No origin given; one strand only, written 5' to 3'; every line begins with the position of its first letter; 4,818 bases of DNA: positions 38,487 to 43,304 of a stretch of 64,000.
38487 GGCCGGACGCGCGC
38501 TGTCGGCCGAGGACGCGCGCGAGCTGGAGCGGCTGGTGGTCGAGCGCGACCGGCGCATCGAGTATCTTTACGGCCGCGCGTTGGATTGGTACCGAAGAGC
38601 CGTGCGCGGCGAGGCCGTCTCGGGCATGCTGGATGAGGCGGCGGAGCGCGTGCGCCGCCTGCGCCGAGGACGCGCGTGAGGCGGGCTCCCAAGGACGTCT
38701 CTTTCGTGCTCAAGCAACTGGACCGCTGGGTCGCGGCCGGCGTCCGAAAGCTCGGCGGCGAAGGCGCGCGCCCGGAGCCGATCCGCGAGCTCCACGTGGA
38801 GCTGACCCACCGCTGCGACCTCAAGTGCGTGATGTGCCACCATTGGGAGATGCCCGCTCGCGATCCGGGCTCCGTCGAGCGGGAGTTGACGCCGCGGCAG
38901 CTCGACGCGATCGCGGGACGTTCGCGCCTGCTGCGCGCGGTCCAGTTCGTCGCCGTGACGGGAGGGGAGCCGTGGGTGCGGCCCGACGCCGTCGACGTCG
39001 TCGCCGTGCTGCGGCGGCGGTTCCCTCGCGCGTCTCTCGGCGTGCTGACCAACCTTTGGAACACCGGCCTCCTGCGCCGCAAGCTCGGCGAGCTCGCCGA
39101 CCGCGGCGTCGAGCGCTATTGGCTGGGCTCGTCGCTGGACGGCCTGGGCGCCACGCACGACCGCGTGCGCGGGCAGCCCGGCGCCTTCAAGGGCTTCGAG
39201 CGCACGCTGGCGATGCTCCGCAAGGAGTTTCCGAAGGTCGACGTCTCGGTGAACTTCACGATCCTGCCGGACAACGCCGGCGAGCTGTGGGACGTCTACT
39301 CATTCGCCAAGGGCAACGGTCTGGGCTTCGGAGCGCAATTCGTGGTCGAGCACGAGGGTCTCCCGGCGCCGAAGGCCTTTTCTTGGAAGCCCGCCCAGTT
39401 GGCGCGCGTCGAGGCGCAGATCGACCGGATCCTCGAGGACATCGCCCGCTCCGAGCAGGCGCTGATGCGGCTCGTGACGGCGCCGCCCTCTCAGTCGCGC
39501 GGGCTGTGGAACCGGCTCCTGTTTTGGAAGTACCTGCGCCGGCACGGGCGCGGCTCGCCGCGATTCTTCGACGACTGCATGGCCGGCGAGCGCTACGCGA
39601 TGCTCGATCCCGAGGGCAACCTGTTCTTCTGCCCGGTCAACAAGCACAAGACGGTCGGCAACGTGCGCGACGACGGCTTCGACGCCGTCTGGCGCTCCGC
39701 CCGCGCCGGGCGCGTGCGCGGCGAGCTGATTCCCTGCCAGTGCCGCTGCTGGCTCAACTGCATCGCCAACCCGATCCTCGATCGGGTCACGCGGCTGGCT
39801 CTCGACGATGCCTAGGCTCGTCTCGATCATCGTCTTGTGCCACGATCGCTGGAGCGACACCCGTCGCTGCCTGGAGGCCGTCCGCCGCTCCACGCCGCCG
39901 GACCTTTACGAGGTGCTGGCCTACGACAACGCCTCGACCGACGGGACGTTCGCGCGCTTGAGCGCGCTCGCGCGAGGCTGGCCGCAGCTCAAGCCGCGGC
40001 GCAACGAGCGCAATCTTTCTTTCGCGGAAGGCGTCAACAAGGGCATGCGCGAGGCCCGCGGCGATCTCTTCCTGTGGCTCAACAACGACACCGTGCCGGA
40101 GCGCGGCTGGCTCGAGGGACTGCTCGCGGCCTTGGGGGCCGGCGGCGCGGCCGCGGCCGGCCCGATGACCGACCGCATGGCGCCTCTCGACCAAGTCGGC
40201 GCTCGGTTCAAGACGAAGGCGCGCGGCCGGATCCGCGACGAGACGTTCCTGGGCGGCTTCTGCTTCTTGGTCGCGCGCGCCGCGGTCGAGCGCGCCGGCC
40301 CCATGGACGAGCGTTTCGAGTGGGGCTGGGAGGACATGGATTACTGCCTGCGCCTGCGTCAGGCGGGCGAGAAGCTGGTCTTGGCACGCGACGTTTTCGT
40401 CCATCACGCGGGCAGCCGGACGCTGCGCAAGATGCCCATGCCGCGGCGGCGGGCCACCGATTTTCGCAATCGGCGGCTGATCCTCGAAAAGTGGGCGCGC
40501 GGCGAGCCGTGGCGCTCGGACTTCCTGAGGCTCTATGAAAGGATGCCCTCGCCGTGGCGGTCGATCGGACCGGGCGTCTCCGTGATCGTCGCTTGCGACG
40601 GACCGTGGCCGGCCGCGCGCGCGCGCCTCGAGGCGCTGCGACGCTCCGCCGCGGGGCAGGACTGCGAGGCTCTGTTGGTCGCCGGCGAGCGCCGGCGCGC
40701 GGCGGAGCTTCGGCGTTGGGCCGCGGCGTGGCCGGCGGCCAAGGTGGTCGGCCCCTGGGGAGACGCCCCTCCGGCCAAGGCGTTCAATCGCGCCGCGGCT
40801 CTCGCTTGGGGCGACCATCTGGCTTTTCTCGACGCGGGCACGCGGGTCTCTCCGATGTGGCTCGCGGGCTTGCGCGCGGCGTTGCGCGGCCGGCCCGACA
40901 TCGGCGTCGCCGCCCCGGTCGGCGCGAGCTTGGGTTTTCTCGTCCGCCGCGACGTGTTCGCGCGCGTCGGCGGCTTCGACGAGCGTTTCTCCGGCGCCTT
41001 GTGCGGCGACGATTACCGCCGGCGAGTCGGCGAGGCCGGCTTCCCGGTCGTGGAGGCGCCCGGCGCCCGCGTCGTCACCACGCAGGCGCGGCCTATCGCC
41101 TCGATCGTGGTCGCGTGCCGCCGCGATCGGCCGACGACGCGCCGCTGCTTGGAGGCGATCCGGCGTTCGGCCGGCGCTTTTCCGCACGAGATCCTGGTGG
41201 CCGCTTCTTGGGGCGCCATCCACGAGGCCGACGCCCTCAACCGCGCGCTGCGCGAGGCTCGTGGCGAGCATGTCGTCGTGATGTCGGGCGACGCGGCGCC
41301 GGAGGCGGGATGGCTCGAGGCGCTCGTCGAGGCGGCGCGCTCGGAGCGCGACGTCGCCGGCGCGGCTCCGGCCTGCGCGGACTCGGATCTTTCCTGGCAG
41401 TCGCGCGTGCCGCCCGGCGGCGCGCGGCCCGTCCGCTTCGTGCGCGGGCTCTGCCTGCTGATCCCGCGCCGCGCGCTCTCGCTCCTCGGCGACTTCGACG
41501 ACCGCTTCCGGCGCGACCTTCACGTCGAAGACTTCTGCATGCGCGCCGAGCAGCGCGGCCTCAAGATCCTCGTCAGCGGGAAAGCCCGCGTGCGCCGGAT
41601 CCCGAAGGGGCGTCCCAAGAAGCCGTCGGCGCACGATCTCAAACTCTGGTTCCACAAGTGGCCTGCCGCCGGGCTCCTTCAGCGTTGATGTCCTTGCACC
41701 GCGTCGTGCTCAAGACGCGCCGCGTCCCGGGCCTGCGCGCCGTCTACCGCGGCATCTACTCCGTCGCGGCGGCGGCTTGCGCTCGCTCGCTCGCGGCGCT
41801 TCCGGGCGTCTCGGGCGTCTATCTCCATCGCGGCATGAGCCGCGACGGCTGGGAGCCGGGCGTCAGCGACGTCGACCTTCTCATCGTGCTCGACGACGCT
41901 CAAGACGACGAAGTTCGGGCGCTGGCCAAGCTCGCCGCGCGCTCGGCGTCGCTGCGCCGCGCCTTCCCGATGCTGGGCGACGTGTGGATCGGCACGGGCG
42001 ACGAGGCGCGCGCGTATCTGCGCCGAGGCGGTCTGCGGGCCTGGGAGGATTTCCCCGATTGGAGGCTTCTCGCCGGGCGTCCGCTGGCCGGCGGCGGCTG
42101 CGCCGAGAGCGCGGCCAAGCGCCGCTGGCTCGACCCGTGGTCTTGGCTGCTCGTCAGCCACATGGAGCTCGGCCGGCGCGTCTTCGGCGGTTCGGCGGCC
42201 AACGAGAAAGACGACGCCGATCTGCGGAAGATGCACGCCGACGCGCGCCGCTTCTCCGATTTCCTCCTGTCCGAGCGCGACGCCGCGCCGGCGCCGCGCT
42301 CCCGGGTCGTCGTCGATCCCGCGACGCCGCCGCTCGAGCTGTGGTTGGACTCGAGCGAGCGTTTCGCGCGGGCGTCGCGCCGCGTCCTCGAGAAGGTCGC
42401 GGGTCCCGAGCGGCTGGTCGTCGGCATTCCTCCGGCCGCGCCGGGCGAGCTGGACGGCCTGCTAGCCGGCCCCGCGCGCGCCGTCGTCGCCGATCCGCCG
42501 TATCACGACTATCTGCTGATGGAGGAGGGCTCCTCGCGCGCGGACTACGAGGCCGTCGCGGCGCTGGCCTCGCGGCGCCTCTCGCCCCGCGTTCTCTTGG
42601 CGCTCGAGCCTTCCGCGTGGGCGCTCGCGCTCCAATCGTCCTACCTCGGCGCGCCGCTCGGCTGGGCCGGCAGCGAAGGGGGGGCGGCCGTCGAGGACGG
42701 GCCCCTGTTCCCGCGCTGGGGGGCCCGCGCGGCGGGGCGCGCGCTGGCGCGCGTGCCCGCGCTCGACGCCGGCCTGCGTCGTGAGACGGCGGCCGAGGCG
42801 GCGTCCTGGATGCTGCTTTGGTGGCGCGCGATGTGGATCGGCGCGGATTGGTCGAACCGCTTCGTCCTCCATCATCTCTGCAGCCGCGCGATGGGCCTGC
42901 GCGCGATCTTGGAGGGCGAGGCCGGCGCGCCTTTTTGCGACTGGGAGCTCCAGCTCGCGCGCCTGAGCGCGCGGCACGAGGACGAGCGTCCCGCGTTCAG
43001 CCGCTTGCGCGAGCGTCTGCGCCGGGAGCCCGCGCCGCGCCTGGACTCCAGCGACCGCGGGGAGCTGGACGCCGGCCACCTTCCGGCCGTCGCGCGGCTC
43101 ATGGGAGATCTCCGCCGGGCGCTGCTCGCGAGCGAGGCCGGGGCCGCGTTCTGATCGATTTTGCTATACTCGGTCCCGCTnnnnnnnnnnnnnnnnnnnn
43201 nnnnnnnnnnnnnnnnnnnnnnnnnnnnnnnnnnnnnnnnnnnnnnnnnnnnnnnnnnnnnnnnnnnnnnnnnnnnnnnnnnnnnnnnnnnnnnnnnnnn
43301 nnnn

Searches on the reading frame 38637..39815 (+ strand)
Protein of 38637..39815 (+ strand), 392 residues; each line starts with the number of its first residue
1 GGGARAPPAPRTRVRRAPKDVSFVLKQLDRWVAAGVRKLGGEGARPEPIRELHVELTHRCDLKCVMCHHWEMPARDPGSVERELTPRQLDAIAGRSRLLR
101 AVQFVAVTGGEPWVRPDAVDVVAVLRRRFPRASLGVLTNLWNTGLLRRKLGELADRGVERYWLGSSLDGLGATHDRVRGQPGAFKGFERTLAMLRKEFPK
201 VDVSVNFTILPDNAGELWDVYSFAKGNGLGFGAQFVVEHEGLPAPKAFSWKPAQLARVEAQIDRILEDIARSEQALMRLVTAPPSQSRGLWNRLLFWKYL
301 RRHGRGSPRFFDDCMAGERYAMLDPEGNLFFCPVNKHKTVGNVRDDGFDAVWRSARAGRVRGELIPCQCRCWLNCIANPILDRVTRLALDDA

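Call 6: search_protein_families(library=pfam, proteins=[window:38637-39815:+], max_evalue=0.001)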
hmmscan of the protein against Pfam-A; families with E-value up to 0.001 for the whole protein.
window:38637-39815:+ (392 aa): 2 families
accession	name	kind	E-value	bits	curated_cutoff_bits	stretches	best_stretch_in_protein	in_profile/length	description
PF04055.27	Radical_SAM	-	8.9e-14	52.4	29.5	1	54-223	1-165/166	Radical SAM superfamily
PF13186.11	SPASM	-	3.6e-07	30.8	21.5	1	314-371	1-66/67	Iron-sulfur cluster-binding domain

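Call 50: search_protein_families(library=ncbifam, proteins=[window:38637-39815:+], max_evalue=0.01)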
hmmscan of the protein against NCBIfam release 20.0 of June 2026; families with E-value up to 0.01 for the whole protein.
window:38637-39815:+ (392 aa): 46 families (the best 25 are shown)
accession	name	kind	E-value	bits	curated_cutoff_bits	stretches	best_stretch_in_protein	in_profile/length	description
TIGR03961.1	rSAM_PTO1314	hypoth_equivalog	3.6e-16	59.4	306.05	1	37-234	11-188/332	PTO1314 family radical SAM protein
TIGR03962.1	mycofact_rSAM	equivalog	1.1e-15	57.7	265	2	52-228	14-177/339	mycofactocin radical SAM maturase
TIGR04051.1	rSAM_NirJ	equivalog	3.3e-15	55.9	515.45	1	55-226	7-165/354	heme d1 biosynthesis radical SAM protein NirJ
TIGR04347.1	pseudo_SAM_Halo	equivalog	1.3e-14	54.3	525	1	55-229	43-204/390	TIGR04347 family pseudo-SAM/SPASM protein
NF033640.1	N_Twi_rSAM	subfamily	3.4e-14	52.7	170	1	45-228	106-299/398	twitch domain-containing radical SAM protein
TIGR04053.2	TIGR04053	equivalog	7.7e-14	51.7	395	1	55-228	13-177/366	TIGR04053 family radical SAM/SPASM domain-containing protein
TIGR04545.1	rSAM_ahbD_hemeb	equivalog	1.4e-13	51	500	1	54-226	4-164/339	heme b synthase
TIGR04055.1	rSAM_NirJ2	equivalog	2.2e-13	50.5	500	1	57-355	7-276/326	putative heme d1 biosynthesis radical SAM protein NirJ2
TIGR04546.1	rSAM_ahbC_deAc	equivalog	3.7e-13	49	650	1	55-223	44-199/390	12,18-didecarboxysiroheme deacetylase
TIGR02666.1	moaA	equivalog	9.6e-13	47.8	284.05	1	49-173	9-128/336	GTP 3',8-cyclase MoaA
TIGR04054.1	rSAM_NirJ1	equivalog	1.2e-12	47.1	650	1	55-225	41-198/387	putative heme d1 biosynthesis radical SAM protein NirJ1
TIGR02668.1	moaA_archaeal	equivalog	1.3e-12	47.4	325.25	1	48-226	8-175/303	GTP 3',8-cyclase MoaA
TIGR04311.1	rSAM_Geo_metal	subfamily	4.5e-12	45.7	400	1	51-231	4-181/423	radical SAM/SPASM family putative metalloenzyme maturase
NF001199.0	PRK00164.2-1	equivalog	7e-12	45.1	231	1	48-228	10-179/308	GTP 3',8-cyclase MoaA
TIGR04340.1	rSAM_ACGX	hypoth_equivalog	1.4e-11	44.2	400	1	54-216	7-161/341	radical SAM/SPASM domain protein, ACGX system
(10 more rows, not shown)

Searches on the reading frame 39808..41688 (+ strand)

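Call 6: search_protein_families(library=pfam, proteins=[window:39808-41688:+], max_evalue=0.001)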
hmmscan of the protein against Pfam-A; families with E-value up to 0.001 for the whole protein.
window:39808-41688:+ (626 aa): 4 families
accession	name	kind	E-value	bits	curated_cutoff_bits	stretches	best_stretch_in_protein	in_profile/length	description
PF00535.33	Glycos_transf_2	-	1.1e-37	130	23.3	2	6-119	1-113/168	Glycosyl transferase family 2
PF13641.12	Glyco_tranf_2_3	-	7.1e-19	69.2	27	1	2-208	1-219/230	Glycosyltransferase like family 2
PF10111.15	Glyco_tranf_2_2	-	2e-10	41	27.3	0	375-397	166-188/276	Glycosyltransferase like family 2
PF13632.12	Glyco_trans_2_3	-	5.4e-06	26.8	27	0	142-232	66-142/198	Glycosyl transferase family group 2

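Call 50: search_protein_families(library=ncbifam, proteins=[window:39808-41688:+], max_evalue=0.01)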
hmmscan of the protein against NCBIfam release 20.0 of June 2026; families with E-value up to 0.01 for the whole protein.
window:39808-41688:+ (626 aa): 13 families
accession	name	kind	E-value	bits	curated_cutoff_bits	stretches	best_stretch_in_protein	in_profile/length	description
TIGR03965.1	mycofact_glyco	equivalog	6.2e-26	91.3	280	2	4-209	75-289/467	mycofactocin biosynthesis glycosyltransferase MftF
NF041875.1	EPS_EpsD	equivalog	1.5e-14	54.2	370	1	5-207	1-214/325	exopolysaccharide biosynthesis glycosyltransferase EpsD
TIGR04283.1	glyco_like_mftF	equivalog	2.6e-14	53.4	182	1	5-197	1-183/221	TIGR04283 family arsenosugar biosynthesis glycosyltransferase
NF041394.1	GtaseAglG_Halo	equivalog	9e-10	38.3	440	1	6-120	4-119/304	glucosyl-dolichyl phosphate glucuronosyltransferase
TIGR03937.1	PgaC_IcaA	equivalog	4e-07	29.3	422.3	1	4-99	46-140/407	poly-beta-1,6-N-acetyl-D-glucosamine synthase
NF050819.1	PolSacchBiosHfsG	equivalog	4.1e-07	29.4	500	1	35-188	40-206/302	polysaccharide biosynthesis protein HfsG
NF038302.1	EPS_HpsE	equivalog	4.7e-07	29.1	300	1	34-103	34-105/307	hormogonium polysaccharide biosynthesis glycosyltransferase HpsE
NF038299.1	EPS_HpsN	equivalog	1e-05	24.7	425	0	166-203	184-223/317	hormogonium polysaccharide biosynthesis glycosyltransferase HpsN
TIGR01556.1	rhamnosyltran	subfamily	2e-05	23.9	200.55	1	153-229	153-239/281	rhamnosyltransferase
NF053739.1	GlytfEpsEBac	equivalog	0.0003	19.8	450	0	20-93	18-91/265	glycosyltransferase EpsE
NF007482.0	PRK10073.1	equivalog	0.0029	16.6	423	0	4-94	7-95/334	glycosyltransferase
NF047588.1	GlcsyltransPgfSStrep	equivalog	0.0071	15.6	500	0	29-94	30-95/308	glycosyltransferase PgfS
NF047683.1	TeichurnBiosyTuaG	equivalog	0.0083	15.8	400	0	4-97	7-99/252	teichuronic acid biosynthesis protein TuaG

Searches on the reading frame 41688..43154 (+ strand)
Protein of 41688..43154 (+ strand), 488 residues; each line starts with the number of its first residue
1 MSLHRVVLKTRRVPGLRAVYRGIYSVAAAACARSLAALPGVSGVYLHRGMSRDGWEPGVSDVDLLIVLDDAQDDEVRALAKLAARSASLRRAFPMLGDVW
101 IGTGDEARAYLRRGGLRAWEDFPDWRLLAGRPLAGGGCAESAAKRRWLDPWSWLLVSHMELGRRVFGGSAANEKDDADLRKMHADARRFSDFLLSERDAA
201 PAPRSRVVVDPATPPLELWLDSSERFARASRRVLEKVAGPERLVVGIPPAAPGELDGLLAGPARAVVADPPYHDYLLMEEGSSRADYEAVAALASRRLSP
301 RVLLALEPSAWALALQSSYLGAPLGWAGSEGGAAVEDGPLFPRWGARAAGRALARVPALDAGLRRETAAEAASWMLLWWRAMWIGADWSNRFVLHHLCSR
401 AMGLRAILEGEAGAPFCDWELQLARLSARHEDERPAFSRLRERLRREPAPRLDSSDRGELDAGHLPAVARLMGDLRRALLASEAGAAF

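Call 3: search_protein_families(library=pfam, proteins=[window:41688-43154:+], max_evalue=0.1)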
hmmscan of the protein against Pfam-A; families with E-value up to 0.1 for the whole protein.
window:41688-43154:+ (488 aa): 1 family
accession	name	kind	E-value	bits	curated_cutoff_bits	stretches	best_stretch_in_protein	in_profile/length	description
PF01909.29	NTP_transf_2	-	0.019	15.8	21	1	41-81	14-56/93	Nucleotidyltransferase domain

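Call 4: search_protein_families(library=ncbifam, proteins=[window:41688-43154:+], max_evalue=0.1)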
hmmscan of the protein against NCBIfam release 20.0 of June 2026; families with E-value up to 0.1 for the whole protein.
window:41688-43154:+ (488 aa): 0 families

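Call 56: search_protein_families(library=pfam, proteins=[window:41688-43154:+], max_evalue=1)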
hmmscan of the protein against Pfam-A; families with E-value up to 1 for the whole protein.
window:41688-43154:+ (488 aa): 1 family
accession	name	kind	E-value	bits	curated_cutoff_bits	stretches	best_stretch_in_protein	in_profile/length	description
PF01909.29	NTP_transf_2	-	0.019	15.8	21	1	41-81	14-56/93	Nucleotidyltransferase domain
